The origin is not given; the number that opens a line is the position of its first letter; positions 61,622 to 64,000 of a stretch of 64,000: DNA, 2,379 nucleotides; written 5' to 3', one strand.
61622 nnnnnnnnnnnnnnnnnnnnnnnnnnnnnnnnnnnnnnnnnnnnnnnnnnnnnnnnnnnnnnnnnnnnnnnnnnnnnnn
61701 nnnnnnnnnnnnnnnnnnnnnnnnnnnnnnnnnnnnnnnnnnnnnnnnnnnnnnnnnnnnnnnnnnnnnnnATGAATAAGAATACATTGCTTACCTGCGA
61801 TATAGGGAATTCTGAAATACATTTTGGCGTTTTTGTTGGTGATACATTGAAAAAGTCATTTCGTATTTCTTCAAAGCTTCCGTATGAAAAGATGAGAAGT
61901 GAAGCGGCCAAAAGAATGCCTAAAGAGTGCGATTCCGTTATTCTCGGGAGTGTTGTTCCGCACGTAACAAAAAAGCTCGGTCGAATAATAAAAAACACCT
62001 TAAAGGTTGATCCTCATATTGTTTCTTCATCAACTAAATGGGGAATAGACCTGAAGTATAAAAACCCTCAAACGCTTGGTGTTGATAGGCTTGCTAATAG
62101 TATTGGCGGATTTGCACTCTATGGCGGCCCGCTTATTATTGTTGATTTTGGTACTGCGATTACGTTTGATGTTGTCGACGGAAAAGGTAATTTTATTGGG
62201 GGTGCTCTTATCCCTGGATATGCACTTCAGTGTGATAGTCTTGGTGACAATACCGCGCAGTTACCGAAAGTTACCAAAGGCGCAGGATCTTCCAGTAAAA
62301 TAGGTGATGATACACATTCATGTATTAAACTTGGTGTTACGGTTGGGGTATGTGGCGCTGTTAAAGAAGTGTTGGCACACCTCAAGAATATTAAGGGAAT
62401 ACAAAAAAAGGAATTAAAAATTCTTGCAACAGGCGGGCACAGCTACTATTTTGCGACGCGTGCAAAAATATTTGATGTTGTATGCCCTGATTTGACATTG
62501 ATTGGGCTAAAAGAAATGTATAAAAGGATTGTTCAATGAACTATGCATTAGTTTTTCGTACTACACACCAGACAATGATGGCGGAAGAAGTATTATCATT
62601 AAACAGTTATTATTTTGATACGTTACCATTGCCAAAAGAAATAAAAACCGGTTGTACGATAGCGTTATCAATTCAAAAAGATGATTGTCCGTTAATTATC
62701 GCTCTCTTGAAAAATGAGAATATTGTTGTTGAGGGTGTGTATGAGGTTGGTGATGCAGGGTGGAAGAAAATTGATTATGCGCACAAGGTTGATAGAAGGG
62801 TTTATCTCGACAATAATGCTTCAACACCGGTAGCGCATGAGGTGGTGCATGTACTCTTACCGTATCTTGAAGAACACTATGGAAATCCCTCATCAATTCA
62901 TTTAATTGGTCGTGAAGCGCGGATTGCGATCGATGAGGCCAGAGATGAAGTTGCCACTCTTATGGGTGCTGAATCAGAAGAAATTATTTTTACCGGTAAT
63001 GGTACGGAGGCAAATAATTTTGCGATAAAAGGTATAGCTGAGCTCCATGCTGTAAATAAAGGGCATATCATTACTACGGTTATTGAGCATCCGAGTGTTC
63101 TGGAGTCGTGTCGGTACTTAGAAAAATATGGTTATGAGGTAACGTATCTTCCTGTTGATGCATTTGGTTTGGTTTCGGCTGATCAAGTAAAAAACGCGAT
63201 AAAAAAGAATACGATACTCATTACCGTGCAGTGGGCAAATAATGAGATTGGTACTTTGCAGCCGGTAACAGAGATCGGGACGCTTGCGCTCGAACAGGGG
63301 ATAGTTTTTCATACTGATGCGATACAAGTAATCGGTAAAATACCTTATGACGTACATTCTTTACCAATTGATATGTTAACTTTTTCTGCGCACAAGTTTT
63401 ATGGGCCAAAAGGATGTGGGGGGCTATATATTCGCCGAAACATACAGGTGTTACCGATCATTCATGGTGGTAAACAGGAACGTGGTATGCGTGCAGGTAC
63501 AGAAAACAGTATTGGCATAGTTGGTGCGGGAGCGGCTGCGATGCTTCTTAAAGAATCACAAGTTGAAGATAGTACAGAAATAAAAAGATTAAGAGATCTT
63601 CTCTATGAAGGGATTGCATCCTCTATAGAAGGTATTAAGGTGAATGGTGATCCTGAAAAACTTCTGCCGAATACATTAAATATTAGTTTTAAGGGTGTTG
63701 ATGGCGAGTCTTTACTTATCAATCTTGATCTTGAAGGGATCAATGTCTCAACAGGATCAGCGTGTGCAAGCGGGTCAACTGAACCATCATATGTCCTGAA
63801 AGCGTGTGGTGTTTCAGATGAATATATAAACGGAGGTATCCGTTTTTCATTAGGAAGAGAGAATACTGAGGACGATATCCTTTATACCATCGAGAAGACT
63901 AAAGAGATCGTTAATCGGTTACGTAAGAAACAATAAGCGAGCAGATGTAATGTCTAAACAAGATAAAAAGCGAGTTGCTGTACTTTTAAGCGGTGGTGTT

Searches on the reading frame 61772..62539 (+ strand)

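Call 27: search_protein_families(library=pfam, proteins=[window:61772-62539:+])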
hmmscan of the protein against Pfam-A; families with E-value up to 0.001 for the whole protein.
window:61772-62539:+ (255 aa): 1 family
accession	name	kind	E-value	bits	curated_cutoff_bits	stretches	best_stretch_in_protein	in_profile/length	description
PF03309.20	Pan_kinase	-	2.3e-53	181.6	24.7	1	6-201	1-203/205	Type III pantothenate kinase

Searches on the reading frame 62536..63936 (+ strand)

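Call 27: search_protein_families(library=pfam, proteins=[window:62536-63936:+])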
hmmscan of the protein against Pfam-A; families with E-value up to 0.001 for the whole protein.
window:62536-63936:+ (466 aa): 3 families
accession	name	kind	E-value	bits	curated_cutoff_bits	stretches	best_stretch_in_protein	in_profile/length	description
PF00266.25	Aminotran_5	-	1.8e-82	277.7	21.5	1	89-448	1-368/371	Aminotransferase class-V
PF11823.13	Se_S_carrier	-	1.3e-16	60.3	25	1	2-70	1-69/69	Putative Se/S carrier protein-like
PF01212.27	Beta_elim_lyase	-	2.6e-06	27.4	27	1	134-263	36-170/288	Beta-eliminating lyase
